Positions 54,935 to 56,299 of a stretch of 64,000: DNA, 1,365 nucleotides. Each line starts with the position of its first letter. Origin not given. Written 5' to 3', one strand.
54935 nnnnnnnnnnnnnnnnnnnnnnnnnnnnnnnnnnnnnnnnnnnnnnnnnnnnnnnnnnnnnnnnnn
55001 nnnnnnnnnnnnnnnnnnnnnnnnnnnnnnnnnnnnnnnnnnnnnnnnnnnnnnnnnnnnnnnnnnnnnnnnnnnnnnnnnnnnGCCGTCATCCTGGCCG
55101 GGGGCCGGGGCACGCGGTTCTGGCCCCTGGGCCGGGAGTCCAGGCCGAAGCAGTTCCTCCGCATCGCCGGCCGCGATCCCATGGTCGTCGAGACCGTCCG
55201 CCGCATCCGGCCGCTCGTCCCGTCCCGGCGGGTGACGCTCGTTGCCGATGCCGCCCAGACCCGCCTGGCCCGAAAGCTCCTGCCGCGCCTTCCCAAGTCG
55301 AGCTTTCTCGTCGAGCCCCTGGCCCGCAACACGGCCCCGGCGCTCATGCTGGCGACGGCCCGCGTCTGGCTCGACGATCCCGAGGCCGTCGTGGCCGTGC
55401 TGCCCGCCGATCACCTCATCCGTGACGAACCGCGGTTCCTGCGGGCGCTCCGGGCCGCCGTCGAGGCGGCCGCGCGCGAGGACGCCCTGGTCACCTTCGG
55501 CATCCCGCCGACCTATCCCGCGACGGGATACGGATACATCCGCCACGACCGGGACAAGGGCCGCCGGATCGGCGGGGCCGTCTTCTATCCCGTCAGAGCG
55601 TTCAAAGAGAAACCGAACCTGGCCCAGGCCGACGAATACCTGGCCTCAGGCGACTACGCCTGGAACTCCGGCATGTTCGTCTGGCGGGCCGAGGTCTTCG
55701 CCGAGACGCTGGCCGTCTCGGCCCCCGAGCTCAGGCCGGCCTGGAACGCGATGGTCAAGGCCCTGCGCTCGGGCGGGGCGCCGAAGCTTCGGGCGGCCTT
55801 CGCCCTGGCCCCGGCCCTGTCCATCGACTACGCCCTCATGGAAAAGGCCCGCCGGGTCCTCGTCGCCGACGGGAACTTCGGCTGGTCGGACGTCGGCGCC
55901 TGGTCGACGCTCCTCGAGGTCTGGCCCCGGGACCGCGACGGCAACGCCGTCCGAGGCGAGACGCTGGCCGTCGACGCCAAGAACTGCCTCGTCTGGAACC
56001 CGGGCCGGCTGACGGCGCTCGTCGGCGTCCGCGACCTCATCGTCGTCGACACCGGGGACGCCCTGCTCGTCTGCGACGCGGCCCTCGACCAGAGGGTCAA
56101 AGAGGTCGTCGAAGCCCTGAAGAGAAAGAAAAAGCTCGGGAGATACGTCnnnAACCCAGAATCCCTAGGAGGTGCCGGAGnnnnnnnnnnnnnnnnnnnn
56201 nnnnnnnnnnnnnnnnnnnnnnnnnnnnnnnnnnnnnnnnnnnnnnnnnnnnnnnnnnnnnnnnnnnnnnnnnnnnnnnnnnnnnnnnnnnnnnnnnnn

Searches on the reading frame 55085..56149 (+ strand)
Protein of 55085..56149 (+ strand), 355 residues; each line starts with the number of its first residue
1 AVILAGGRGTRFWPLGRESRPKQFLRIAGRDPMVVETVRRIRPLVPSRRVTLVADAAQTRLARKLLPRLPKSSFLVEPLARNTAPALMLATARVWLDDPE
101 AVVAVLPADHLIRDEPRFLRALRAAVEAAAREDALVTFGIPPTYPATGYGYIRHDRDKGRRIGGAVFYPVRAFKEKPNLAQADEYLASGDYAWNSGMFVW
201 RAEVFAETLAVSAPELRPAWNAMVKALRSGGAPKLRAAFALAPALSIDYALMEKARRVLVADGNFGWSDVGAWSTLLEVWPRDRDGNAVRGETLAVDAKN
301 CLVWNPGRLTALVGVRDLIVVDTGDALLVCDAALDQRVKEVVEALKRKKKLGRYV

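Call 48: search_protein_families(library=pfam, proteins=[window:55085-56149:+], max_evalue=0.0001)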
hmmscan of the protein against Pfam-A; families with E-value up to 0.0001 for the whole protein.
window:55085-56149:+ (355 aa): 3 families
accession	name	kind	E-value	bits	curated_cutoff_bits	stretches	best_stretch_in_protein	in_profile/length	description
PF00483.29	NTP_transferase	-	3.3e-41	141.9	21.2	1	1-281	2-240/245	Nucleotidyl transferase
PF22640.1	ManC_GMP_beta-helix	-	3.1e-16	59.5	27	1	291-345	1-55/55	MannoseP isomerase/GMP-like beta-helix domain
PF12804.13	NTP_transf_3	-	4.1e-10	40.5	27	1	1-133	1-118/160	MobA-like NTP transferase domain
